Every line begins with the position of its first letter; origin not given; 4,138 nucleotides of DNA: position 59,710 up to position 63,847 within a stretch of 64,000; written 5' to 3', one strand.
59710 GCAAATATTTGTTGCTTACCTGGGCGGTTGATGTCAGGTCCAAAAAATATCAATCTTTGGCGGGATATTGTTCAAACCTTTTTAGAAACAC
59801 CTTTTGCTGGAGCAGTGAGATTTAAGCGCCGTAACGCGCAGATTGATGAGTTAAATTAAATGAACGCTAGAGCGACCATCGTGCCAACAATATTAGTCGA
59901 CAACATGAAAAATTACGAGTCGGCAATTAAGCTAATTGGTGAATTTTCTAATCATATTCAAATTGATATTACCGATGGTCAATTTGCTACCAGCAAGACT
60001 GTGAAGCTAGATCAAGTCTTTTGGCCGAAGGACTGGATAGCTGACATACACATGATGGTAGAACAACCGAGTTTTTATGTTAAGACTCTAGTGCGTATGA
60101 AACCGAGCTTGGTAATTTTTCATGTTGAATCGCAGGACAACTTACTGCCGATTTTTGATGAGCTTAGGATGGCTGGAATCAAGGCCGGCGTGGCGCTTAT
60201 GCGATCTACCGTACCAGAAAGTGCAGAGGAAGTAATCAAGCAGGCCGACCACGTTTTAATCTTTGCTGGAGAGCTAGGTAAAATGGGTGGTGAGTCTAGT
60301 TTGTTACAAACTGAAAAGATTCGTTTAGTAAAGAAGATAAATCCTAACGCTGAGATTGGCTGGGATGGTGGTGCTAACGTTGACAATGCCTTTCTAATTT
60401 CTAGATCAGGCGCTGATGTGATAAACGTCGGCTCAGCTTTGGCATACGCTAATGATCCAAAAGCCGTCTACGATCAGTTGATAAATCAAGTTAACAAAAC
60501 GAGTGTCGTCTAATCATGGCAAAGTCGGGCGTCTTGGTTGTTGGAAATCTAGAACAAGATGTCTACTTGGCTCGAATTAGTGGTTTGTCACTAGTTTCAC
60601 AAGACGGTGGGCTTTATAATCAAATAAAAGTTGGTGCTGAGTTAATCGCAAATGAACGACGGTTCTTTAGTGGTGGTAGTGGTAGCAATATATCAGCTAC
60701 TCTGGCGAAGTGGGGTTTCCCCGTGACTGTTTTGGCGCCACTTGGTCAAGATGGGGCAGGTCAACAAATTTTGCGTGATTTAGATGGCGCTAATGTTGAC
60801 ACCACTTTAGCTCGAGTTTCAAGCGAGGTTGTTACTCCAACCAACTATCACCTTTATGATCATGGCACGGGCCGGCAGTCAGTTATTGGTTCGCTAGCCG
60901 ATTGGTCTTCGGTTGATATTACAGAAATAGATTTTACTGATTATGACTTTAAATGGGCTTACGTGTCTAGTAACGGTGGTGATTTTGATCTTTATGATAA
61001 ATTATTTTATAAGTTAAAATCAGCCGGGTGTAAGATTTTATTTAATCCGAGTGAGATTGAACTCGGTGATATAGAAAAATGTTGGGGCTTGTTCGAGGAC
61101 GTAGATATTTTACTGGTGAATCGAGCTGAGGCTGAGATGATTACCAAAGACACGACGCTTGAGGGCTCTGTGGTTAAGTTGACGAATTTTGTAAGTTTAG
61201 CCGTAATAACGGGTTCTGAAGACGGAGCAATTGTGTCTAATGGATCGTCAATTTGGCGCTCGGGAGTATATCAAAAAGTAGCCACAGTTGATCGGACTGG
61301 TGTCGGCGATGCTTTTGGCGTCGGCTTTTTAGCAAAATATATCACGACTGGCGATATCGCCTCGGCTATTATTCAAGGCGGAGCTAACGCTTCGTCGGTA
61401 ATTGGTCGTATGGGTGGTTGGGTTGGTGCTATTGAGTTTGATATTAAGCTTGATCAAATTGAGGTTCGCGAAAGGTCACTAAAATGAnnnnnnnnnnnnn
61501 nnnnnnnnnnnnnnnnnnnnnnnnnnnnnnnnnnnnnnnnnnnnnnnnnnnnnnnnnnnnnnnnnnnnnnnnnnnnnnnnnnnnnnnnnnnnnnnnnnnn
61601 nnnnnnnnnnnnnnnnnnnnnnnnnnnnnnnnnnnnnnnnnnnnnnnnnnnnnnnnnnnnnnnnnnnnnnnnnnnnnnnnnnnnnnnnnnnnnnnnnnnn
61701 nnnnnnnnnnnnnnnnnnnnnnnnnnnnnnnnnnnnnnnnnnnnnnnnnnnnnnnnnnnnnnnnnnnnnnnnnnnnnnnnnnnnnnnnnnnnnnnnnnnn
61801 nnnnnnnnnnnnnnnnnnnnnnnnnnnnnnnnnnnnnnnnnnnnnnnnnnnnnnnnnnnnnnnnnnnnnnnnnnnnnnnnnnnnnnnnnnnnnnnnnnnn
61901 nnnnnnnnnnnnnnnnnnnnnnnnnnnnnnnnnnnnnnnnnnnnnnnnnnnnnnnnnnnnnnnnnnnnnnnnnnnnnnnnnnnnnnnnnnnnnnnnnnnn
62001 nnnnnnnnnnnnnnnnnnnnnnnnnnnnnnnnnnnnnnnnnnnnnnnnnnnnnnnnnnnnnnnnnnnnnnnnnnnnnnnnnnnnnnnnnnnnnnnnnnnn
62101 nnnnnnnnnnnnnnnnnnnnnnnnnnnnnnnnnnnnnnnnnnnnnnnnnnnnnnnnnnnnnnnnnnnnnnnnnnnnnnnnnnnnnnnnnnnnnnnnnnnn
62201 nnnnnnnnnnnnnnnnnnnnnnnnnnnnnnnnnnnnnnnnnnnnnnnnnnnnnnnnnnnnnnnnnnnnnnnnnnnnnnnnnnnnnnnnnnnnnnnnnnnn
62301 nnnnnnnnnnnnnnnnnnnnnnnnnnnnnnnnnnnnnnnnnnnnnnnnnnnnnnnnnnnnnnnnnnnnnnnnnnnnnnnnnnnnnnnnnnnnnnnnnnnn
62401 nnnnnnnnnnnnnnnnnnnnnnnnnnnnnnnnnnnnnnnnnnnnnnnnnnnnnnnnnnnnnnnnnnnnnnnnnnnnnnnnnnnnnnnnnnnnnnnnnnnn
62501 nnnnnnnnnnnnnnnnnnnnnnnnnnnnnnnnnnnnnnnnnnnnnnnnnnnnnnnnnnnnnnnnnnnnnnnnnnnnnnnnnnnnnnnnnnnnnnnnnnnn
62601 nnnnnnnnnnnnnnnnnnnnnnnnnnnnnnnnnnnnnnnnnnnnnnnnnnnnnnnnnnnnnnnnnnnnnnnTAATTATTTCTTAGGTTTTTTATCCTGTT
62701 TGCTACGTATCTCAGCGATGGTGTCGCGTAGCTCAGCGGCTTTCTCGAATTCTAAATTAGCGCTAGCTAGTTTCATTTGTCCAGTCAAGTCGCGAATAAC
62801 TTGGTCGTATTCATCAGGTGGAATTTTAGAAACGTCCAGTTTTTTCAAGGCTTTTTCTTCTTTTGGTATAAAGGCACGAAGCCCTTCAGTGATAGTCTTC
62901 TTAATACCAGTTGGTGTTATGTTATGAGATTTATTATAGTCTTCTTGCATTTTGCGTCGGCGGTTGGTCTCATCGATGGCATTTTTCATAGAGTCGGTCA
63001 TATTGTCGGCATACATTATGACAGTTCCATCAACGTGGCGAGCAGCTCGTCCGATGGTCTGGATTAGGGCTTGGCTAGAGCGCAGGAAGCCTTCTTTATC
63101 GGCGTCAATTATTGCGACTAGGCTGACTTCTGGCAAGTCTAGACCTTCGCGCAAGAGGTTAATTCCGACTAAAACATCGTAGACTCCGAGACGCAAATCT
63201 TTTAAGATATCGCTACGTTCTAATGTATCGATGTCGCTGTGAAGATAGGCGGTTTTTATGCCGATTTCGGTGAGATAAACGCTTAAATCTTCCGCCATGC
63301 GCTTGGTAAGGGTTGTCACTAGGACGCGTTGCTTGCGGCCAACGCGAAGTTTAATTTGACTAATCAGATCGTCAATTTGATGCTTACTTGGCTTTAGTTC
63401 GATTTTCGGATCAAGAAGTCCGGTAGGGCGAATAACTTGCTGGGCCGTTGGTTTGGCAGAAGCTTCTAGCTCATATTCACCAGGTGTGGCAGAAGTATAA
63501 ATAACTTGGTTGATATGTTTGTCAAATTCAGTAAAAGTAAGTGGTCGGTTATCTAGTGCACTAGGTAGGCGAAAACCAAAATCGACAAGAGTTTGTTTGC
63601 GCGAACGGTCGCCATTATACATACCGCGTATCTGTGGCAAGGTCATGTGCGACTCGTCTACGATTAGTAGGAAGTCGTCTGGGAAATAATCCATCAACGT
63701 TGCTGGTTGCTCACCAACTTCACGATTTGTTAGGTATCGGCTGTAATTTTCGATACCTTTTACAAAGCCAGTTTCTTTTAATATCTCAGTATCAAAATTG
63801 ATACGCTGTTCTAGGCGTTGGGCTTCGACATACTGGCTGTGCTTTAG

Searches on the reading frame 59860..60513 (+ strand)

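Call 96: search_protein_families(library=pfam, proteins=[window:59860-60513:+], max_evalue=0.00001)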
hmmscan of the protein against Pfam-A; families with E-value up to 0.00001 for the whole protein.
window:59860-60513:+ (217 aa): 1 family
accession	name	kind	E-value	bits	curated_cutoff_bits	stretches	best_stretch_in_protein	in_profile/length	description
PF00834.25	Ribul_P_3_epim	-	2.4e-27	96.1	21.1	1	7-194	2-197/198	Ribulose-phosphate 3 epimerase family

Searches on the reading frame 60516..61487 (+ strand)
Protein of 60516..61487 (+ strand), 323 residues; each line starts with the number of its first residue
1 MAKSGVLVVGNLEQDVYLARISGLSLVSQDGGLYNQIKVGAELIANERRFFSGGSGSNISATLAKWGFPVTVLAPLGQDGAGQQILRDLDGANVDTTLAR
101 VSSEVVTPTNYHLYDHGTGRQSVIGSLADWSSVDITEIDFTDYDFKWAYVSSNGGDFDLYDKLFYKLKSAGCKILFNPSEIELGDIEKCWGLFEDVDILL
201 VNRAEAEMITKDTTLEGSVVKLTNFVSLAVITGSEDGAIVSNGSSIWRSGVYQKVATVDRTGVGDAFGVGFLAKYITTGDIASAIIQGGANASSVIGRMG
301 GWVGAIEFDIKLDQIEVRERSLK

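Call 96: search_protein_families(library=pfam, proteins=[window:60516-61487:+], max_evalue=0.00001)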
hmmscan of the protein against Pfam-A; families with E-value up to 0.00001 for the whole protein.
window:60516-61487:+ (323 aa): 1 family
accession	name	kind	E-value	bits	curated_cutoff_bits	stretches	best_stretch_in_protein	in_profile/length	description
PF00294.29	PfkB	-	3.8e-27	95.9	25.8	1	45-300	28-294/302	pfkB family carbohydrate kinase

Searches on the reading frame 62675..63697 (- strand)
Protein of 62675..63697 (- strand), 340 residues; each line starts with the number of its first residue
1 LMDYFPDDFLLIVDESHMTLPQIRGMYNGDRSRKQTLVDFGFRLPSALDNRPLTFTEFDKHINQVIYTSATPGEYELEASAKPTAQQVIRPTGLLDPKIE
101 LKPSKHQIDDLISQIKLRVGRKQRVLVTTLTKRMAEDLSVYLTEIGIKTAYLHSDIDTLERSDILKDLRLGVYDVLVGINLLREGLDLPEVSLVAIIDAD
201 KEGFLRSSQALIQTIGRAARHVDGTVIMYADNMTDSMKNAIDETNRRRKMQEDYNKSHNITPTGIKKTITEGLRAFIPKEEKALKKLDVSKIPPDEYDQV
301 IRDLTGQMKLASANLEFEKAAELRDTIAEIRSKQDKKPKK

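Call 96: search_protein_families(library=pfam, proteins=[window:62675-63697:-], max_evalue=0.00001)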
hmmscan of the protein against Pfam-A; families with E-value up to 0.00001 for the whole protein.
window:62675-63697:- (340 aa): 3 families
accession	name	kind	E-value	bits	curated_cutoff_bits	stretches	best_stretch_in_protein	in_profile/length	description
PF12344.14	UvrB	-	2.2e-22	79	27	1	228-269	1-42/43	Ultra-violet resistance protein B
PF00271.37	Helicase_C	-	3.9e-20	72.6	23.5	1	112-221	7-109/110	Helicase conserved C-terminal domain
PF02151.25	UVR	-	1e-09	38.3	21.5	1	298-332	1-35/36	UvrB/uvrC motif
